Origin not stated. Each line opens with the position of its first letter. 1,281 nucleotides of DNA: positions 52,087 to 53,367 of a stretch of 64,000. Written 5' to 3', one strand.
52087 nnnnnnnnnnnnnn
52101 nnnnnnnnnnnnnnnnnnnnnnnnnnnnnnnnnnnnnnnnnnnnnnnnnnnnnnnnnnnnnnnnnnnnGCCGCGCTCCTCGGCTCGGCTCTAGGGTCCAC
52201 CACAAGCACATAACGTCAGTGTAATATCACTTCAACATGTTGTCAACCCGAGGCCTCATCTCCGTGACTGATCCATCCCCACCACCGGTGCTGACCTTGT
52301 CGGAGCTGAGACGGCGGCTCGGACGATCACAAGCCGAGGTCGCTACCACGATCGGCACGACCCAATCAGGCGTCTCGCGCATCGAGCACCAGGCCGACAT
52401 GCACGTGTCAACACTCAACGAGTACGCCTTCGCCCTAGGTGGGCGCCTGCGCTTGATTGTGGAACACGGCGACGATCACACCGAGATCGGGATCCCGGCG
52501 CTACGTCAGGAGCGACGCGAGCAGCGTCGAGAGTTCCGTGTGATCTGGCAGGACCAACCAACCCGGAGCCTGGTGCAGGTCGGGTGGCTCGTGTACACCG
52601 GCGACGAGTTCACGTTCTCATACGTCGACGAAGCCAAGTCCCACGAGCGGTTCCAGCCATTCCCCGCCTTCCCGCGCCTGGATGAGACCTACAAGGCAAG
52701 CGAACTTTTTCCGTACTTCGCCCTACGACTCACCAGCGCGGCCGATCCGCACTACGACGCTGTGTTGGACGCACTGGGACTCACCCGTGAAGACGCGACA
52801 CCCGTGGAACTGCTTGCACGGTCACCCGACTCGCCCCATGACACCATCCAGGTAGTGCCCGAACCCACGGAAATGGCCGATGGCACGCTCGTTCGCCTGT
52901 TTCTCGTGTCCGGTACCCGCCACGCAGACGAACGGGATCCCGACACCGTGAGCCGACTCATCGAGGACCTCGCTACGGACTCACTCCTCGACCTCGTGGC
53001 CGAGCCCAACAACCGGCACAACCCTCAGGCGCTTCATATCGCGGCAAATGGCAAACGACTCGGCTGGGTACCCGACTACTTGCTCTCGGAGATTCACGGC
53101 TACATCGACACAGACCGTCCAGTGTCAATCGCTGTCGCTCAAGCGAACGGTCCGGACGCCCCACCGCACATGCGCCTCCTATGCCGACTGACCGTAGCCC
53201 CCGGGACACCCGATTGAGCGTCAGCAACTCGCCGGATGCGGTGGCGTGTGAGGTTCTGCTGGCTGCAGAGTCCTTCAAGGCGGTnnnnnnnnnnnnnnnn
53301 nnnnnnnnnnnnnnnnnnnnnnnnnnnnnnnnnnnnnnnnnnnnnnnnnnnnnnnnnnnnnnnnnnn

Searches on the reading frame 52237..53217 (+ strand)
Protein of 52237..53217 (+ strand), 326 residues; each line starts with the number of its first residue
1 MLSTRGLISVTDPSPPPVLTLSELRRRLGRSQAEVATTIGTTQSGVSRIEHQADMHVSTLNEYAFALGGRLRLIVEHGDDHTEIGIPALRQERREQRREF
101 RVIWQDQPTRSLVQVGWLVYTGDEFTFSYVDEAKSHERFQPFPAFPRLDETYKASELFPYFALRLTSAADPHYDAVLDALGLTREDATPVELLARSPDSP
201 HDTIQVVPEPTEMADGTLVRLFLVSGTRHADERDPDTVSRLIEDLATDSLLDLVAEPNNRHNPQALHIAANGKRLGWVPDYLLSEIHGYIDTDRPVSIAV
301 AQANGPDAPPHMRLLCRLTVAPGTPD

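Call 23: search_protein_families(library=pfam, proteins=[window:52237-53217:+], max_evalue=0.01)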
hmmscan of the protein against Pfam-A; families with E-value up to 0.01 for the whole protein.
window:52237-53217:+ (326 aa): 5 families
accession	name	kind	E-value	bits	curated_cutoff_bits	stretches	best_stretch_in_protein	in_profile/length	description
PF01381.28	HTH_3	-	2.5e-05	24.7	23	1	22-50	2-30/55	Helix-turn-helix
PF13560.12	HTH_31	-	0.00027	21.6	27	1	20-52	5-37/64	Helix-turn-helix domain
PF12802.13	MarR_2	-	0.00068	20.2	27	0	15-49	5-40/61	MarR family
PF22495.2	HTH_92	-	0.0023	17.6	27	1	23-55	2-34/45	RsaL-like HTH domain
PF04545.22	Sigma70_r4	-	0.0072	16.3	24.1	0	24-53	15-44/50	Sigma-70, region 4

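Call 24: search_protein_families(library=padloc, proteins=[window:52237-53217:+], max_evalue=0.01)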
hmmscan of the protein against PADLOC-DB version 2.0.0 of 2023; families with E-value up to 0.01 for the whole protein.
window:52237-53217:+ (326 aa): 8 families
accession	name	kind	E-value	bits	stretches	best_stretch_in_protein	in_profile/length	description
PDLC04347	PDC-M03B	-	1.7e-60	202.7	1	97-320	4-225/245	-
PDLC04348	PDC-M03B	-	1.2e-33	114.9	1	99-320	6-228/248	-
PDLC04349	PDC-M03B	-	7e-29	99.1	1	94-304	4-214/232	-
PDLC04352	PDC-M03B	-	1.4e-26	91.6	1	97-316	5-224/250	-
PDLC04346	PDC-M03B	-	3.2e-22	77.4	1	142-320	4-187/262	-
PDLC04351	PDC-M03B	-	1.4e-12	45.7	1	102-296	10-205/255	-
PDLC04350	PDC-M03B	-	5.9e-11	40.2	1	102-320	10-224/280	-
PDLC02926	HTH_VI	-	5.7e-05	21.3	1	20-72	5-58/92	-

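Call 25: search_protein_families(library=ncbifam, proteins=[window:52237-53217:+], max_evalue=0.01)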
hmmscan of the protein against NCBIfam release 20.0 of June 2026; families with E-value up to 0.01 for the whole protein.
window:52237-53217:+ (326 aa): 2 families
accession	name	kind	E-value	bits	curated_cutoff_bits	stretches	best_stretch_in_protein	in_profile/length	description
NF007408.0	PRK09943.1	equivalog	0.0055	16.3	211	1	20-60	11-52/185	HTH-type transcriptional regulator PuuR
TIGR00721.1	tfx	subfamily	0.0092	15.9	60.25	0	23-84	16-79/137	Tfx family DNA-binding protein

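Call 63: find_related_loci(query=window:52237-53217:+, collection=genome_contigs, flank=6000)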
Query window:52237-53217:+ (326 aa) in genome_contigs; peptide patterns used: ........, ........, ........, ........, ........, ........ (x = any residue, [..] = any of these).
353 stretches matched a pattern; 8 encode a relative of the query (tblastn E <= 1e-3); 8 distinct loci.
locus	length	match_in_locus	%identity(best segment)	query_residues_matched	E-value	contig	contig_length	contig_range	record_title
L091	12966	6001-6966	93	5-326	0e+0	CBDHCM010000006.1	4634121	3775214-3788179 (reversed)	MAG: Candidatus Aldehydirespirator sp. isolate 36171f10-6b1c-407a-8267-17b84cd7c53a genome assembly, contig: chromosome_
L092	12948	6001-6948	74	10-325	2e-161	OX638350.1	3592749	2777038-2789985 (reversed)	MAG: uncultured Acidimicrobiales bacterium isolate f23ad4c5-4acf-44dc-8341-13aaafada964 genome assembly, chromosome: 1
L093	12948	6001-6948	75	10-325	5e-161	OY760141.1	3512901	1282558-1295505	MAG: Acidimicrobiales bacterium isolate 5b15a54b-9cf3-459b-830c-82dda2a8371f genome assembly, chromosome: 1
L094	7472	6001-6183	51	19-79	5e-13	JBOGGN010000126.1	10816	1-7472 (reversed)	MAG: Acidimicrobiales bacterium isolate TC-S_metawrap_bin.299 k127_1825711, whole genome shotgun sequence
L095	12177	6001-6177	49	21-79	4e-10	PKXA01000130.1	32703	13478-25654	MAG: Acidimicrobiaceae bacterium isolate palsa_655 73.20120500_P27.13_contig_1264, whole genome shotgun sequence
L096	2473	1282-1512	43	21-90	2e-9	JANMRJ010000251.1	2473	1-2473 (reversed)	MAG: Acidimicrobiales bacterium isolate OTE_51_concoct_281_sub OTE_51_k141_4807114, whole genome shotgun sequence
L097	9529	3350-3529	45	20-79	2e-9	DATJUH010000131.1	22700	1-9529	MAG TPA_asm: Acidimicrobiales bacterium isolate SMAG_U15041 k141_988873, whole genome shotgun sequence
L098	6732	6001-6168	45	31-85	9e-8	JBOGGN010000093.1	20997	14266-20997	MAG: Acidimicrobiales bacterium isolate TC-S_metawrap_bin.299 k127_4079203, whole genome shotgun sequence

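Call 64: find_homologous_proteins(query=window:52237-53217:+, max_evalue=0.00001)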
Query window:52237-53217:+ (326 aa): 353 proteins with E <= 0.00001 among 8000 candidates; the best 120 are listed.
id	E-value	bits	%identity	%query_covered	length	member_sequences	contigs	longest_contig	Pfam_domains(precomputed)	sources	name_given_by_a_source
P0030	3.7e-197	672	93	97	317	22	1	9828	PF01381.29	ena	-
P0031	1.8e-180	617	88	96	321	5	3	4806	PF01381.29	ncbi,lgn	-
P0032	1.8e-169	581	80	96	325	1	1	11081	PF01381.29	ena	-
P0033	1.2e-168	578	79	97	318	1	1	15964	PF01381.29,PF13560.13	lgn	-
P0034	2.0e-168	578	82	97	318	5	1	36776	-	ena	-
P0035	3.0e-168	577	82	97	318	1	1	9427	-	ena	-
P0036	1.6e-164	565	80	96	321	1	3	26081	-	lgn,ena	-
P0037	1.2e-162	559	76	96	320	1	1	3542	PF01381.29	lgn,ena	-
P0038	8.5e-162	556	78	96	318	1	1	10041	PF01381.29,PF13560.13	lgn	-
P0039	3.8e-160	550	74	97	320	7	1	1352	-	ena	-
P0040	7.7e-160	549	78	94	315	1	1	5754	PF01381.29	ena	-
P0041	7.8e-160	549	89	83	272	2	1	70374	-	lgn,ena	-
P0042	8.8e-160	549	77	96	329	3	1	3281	PF01381.29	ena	-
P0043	8.2e-159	546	75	97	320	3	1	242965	PF01381.29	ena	-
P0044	2.7e-158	544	75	97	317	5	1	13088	PF01381.29,PF13560.13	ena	-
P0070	4.9e-139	481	68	95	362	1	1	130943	PF01381.29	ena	-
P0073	1.2e-137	477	70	94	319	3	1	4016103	PF01381.29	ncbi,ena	-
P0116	6.4e-118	412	62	94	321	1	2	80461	PF01381.29,PF13560.13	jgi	jgi:transcriptional regulator with XRE-family HTH domain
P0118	1.2e-116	408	61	94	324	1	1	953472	PF01381.29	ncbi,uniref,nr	ncbi:helix-turn-helix domain-containing protein [Streptomyces sp. SID13031]|uniref:helix-turn-helix 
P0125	2.3e-115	403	59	93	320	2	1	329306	-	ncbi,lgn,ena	-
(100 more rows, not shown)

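Call 65: find_encoding_contigs(protein=P0118, flank=6000, max_places=1)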
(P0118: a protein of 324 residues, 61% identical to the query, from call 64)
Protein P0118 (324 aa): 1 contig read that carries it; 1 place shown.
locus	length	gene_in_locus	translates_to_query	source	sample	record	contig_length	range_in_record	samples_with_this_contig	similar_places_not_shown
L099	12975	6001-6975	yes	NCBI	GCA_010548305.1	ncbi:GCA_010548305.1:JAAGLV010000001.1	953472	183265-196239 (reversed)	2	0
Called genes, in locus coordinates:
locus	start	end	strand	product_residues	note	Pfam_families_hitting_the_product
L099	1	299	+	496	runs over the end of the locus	PF03972:MmgE_PrpD_N, PF19305:MmgE_PrpD_C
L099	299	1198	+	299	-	PF13714:PEP_mutase, PF00463:ICL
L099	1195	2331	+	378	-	PF00285:Citrate_synt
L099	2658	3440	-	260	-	PF20247:DUF6602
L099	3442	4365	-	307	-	PF00004:AAA, PF05729:NACHT (weak)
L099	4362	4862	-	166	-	PF18138:bacHORMA_1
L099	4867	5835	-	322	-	PF18144:SMODS (weak)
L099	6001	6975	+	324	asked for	PF01381:HTH_3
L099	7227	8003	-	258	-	PF00378:ECH_1, PF16113:ECH_2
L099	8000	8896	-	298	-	PF02826:2-Hacid_dh_C (weak), PF03446:NAD_binding_2, PF03807:F420_oxidored (weak), PF14833:NAD_binding_11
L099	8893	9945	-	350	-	PF00378:ECH_1, PF16113:ECH_2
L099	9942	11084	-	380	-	PF02771:Acyl-CoA_dh_N, PF02770:Acyl-CoA_dh_M, PF00441:Acyl-CoA_dh_1, PF22924:ACOX_C_alpha1, PF08028:Acyl-CoA_dh_2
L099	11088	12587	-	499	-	PF00171:Aldedh, PF05893:LuxC (weak)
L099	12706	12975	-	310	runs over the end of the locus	-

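Call 66: find_encoding_contigs(protein=P0125, flank=6000, max_places=1)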
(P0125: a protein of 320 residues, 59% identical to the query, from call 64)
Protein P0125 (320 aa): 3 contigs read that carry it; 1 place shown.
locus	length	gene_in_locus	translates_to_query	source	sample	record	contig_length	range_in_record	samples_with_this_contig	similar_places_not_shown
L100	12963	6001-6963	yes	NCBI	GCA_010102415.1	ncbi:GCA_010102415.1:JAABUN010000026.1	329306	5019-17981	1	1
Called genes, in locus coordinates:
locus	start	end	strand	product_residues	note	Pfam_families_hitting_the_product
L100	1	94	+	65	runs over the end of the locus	PF12728:HTH_17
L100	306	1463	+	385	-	PF14659:Phage_int_SAM_3, PF00589:Phage_integrase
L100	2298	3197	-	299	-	PF18159:S_4TM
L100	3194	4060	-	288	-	PF18144:SMODS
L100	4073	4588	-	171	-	-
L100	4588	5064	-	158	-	PF27322:Cap8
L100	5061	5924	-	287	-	PF13191:AAA_16 (faint), PF13604:AAA_30 (weak), PF13401:AAA_22 (faint), PF00004:AAA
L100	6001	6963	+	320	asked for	-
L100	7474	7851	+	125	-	-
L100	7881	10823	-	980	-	PF03699:UPF0182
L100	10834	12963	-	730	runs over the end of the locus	-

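Call 67: find_encoding_contigs(protein=P0073, flank=6000, max_places=1)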
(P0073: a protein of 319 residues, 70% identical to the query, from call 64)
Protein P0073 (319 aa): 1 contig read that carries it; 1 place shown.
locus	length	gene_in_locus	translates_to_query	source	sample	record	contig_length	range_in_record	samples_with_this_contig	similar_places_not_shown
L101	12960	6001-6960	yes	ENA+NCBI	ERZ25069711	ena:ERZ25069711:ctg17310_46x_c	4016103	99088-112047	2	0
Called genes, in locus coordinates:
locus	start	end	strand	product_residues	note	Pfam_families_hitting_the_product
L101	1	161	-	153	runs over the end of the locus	-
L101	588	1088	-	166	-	-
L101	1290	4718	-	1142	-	PF14457:Prok-E2_A, PF00899:ThiF, PF14464:Prok-JAB, PF01734:Patatin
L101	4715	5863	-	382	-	-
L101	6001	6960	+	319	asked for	PF01381:HTH_3 (weak)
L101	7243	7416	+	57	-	-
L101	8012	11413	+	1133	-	-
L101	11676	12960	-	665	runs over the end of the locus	PF02518:HATPase_c (faint), PF13589:HATPase_c_3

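Call 68: find_encoding_contigs(protein=P0070, flank=6000, max_places=1)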
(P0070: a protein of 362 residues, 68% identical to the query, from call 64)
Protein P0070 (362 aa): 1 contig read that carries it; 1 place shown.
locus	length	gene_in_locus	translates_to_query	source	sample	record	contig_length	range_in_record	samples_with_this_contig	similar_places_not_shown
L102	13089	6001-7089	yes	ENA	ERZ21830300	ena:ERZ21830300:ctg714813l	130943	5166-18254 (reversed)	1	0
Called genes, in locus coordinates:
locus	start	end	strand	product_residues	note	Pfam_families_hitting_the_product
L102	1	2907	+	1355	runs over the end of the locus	PF25199:nSTAND_NTPase5 (weak)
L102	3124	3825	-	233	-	-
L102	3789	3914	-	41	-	-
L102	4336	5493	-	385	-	-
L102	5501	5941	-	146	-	-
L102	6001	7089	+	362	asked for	PF01381:HTH_3 (weak)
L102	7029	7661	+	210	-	-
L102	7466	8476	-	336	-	-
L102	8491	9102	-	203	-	-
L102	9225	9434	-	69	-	-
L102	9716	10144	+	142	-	-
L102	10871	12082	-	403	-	PF00271:Helicase_C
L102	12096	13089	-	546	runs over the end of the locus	-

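Call 70: find_encoding_contigs(protein=P0043, flank=6000, max_places=1)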
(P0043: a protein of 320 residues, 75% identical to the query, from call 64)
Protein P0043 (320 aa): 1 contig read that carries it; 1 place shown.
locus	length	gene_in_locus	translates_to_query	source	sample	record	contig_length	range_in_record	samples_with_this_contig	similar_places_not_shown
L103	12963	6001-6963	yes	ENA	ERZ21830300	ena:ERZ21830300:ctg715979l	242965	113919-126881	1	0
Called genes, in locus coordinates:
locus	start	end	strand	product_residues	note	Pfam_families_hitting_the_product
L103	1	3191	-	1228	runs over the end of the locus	PF28173:Upx-like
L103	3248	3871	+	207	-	-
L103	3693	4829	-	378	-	PF18144:SMODS (faint), PF21654:DncV-like_NTFase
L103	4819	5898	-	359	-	PF01734:Patatin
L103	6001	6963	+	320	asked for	PF01381:HTH_3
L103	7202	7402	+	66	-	-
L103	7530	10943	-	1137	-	PF04313:HSDR_N (faint), PF00270:DEAD, PF04851:ResIII, PF18766:SWI2_SNF2, PF00271:Helicase_C (weak), PF08463:EcoEI_R_C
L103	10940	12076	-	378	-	PF01420:Methylase_S (faint)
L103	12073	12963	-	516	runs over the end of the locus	PF12161:HsdM_N, PF02384:N6_Mtase, PF01170:UPF0020, PF07669:Eco57I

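Call 71: find_encoding_contigs(protein=P0116, flank=6000, max_places=1)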
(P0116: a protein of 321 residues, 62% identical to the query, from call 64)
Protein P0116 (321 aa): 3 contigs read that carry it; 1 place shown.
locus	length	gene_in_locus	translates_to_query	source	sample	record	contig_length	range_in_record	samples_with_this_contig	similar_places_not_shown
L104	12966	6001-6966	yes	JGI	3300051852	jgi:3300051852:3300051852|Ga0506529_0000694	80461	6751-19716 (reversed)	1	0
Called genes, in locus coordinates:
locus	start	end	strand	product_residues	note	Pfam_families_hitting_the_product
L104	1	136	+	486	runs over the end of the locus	-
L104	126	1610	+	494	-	-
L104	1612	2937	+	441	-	PF19044:P-loop_TraG (faint), PF12846:AAA_10 (faint)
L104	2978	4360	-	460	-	PF18144:SMODS, PF21654:DncV-like_NTFase, PF18134:AGS_C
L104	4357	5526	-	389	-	PF18145:SAVED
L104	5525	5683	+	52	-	-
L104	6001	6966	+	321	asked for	PF13560:HTH_31 (weak), PF01381:HTH_3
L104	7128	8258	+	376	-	PF01807:Zn_ribbon_DnaG (weak), PF13362:Toprim_3, PF13155:Toprim_2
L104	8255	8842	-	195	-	-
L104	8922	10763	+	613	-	PF02534:T4SS-DNA_transf, PF12696:TraG-D_C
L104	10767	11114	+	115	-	-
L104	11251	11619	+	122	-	-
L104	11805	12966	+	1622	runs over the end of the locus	PF13649:Methyltransf_25 (faint), PF28553:WH_1 (weak), PF28554:DUF8437, PF00176:SNF2-rel_dom (faint), PF04851:ResIII, PF28555:Helicase_dom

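Call 77: find_related_loci(query=A3, collection=metagenome_contigs, flank=6000)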
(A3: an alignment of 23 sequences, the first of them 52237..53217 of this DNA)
Query A3 (326 aa) in metagenome_contigs; peptide patterns used: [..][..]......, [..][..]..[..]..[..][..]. (x = any residue, [..] = any of these).
323 stretches matched a pattern; 63 encode a relative of the query (tblastn E <= 1e-3); 63 distinct loci.
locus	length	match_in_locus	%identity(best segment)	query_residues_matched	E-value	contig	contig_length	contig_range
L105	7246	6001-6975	82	1-324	3e-168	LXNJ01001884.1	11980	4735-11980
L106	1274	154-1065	64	19-320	2e-139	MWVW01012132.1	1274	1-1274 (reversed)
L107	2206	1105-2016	61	19-320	5e-131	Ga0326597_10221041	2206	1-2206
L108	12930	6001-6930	59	13-322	7e-121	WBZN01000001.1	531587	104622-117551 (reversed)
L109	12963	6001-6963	57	1-322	5e-121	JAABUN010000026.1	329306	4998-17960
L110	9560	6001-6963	59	4-322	7e-119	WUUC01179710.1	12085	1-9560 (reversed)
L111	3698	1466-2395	58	13-322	1e-118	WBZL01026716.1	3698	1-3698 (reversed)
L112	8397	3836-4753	59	19-322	9e-114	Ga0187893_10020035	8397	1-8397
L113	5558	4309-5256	56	7-321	1e-111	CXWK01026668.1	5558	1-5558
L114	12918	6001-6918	58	19-322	1e-111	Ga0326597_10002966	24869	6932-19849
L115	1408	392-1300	57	19-322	2e-119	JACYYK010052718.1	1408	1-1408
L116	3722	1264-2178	55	21-322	5e-109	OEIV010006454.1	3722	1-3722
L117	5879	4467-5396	55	18-326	5e-107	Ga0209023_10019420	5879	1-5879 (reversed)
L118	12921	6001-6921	56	19-323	2e-106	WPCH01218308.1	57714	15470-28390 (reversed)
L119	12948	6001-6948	62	7-320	9e-131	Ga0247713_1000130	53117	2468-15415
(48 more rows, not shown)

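Call 80: search_protein_families(library=padloc, alignment_id=A4, max_evalue=0.00001)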
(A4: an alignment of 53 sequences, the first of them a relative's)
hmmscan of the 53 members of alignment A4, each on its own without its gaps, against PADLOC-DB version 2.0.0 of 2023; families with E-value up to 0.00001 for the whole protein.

A. member 1, L105:4860-5975:- (371 aa): 4 families
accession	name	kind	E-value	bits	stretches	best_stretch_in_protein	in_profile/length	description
PDLC00757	Effector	-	1.4e-101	338.1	1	55-363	8-324/331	Phospholipase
PDLC00758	Effector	-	2e-89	298.2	1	57-358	6-325/331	Phospholipase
PDLC00756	Effector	-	2.3e-45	153.1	1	105-366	1-272/280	Phospholipase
PDLC00755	Effector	-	7.3e-25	85.7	1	56-265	10-218/311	Phospholipase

B. families by the number of members that match (of 53 scanned): 149 families (the first 25 are shown)
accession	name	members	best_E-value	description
PDLC00823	Cyclase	11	7.3e-63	oligonucleotide-cyclase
PDLC00822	Cyclase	11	4.6e-26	oligonucleotide-cyclase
PDLC00773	Cyclase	10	1.5e-30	oligonucleotide-cyclase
PDLC00809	Cyclase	9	1e-95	oligonucleotide-cyclase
PDLC00808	Cyclase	8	1.7e-118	oligonucleotide-cyclase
PDLC00798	Cyclase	8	3.7e-47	oligonucleotide-cyclase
PDLC00802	Cyclase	8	2e-32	oligonucleotide-cyclase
PDLC00774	Cyclase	8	1.7e-31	oligonucleotide-cyclase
PDLC00786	Cyclase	8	2e-30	oligonucleotide-cyclase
PDLC00818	Cyclase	8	9e-30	oligonucleotide-cyclase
PDLC00793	Cyclase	7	3.9e-147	oligonucleotide-cyclase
PDLC00787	Cyclase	7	4.8e-123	oligonucleotide-cyclase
PDLC00810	Cyclase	7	1.2e-104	oligonucleotide-cyclase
PDLC00796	Cyclase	7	6.8e-55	oligonucleotide-cyclase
PDLC00795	Cyclase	7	4.4e-26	oligonucleotide-cyclase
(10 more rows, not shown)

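Call 93: predict_structure(alignment_id=A3)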
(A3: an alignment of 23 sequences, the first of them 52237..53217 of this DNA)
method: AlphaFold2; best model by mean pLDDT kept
length: 326 residues; sequences in the alignment: 23
mean_pLDDT: 76.6   pTM: 0.72
mean pLDDT of the five models: 76.6, 73.0, 66.9, 66.1, 61.9
residues with pLDDT >= 90: 55; 70-90: 187; 50-70: 61; < 50: 23
segments of 3 or more residues with pLDDT < 50: 1-13
pLDDT, mean of each block of 10 residues (from residue 1): 31 59 86 84 81 59 75 74 67 66 80 86 85 86 86 78 55 64 61 54 72 88 84 83 92 90 91 90 89 92 79 87 71
secondary structure, 60 per line:
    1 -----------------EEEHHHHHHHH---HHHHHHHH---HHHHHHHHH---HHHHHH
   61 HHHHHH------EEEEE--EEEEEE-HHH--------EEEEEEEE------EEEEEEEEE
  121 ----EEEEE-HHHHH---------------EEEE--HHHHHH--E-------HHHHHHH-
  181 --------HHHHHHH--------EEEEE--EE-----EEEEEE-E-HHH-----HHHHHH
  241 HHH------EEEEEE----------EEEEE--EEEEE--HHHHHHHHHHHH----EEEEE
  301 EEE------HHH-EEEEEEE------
elements in order: E18-20 H21-28 H32-39 H43-51 H55-66 E73-77 E80-85 E98-105 E112-120 E125-129 H131-135 E151-154 H157-162 H173-179 H189-195 E204-208 E218-223 H235-243 E250-255 E266-270 E273-277 H280-291 E296-303 E314-320

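Call 95: fold_search(model_id=the predicted structure, library=pdb)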
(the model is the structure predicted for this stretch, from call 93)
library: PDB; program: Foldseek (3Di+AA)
matches with E <= 10: 273; with E <= 0.001: 10
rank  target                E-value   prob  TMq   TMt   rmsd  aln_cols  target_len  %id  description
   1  4xzg_F                3.1e-04  1.00  0.23  0.57   3.2       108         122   15  Crystal structure of HIRAN domain of human HLTF (released 2015-04-15)
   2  4xzg_A                3.6e-04  1.00  0.23  0.56   4.9       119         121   13  Crystal structure of HIRAN domain of human HLTF (released 2015-04-15)
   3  4s0n_C                3.8e-04  1.00  0.23  0.57   5.2       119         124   13  Crystal Structure of HLTF HIRAN Domain bound to DNA (released 2015-05-27)
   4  4xzg_H                4.3e-04  1.00  0.23  0.57   5.1       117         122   14  Crystal structure of HIRAN domain of human HLTF (released 2015-04-15)
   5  4s0n_B                4.8e-04  1.00  0.23  0.56   3.7       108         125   15  Crystal Structure of HLTF HIRAN Domain bound to DNA (released 2015-05-27)
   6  4s0n_D                6.0e-04  1.00  0.23  0.56   5.2       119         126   13  Crystal Structure of HLTF HIRAN Domain bound to DNA (released 2015-05-27)
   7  4xzg_C                7.1e-04  1.00  0.24  0.60   2.9       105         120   15  Crystal structure of HIRAN domain of human HLTF (released 2015-04-15)
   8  4xzg_G                7.5e-04  1.00  0.22  0.55   4.2       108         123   15  Crystal structure of HIRAN domain of human HLTF (released 2015-04-15)
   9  5bnh_A                8.0e-04  1.00  0.22  0.56   4.1       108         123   15  Crystal structure of the HLTF HIRAN domain with a ssDNA fragment (released 2016-05-25)
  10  4xzf_A                9.4e-04  1.00  0.23  0.57   4.2       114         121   15  Crystal structure of HIRAN domain of human HLTF in complex with DNA (released 2015-04-15)
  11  3k2y_D                1.3e-03  1.00  0.26  0.74   3.2       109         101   16  Crystal structure of protein lp_0118 from Lactobacillus plantarum,northeast structural genomics consortium target LpR9 (released 2009-11-17)
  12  3k2y_C                1.3e-03  1.00  0.26  0.73   3.7       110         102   16  Crystal structure of protein lp_0118 from Lactobacillus plantarum,northeast structural genomics consortium target LpR9 (released 2009-11-17)
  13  3k2y_B                1.6e-03  1.00  0.27  0.75   3.7       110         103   15  Crystal structure of protein lp_0118 from Lactobacillus plantarum,northeast structural genomics consortium target LpR9 (released 2009-11-17)
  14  4s0n_A                2.0e-03  1.00  0.23  0.58   3.3       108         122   15  Crystal Structure of HLTF HIRAN Domain bound to DNA (released 2015-05-27)
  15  6kcs_A                2.3e-03  1.00  0.22  0.56   4.4       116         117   14  Crystal structure of HIRAN domain of HLTF in complex with duplex DNA (released 2020-06-10)
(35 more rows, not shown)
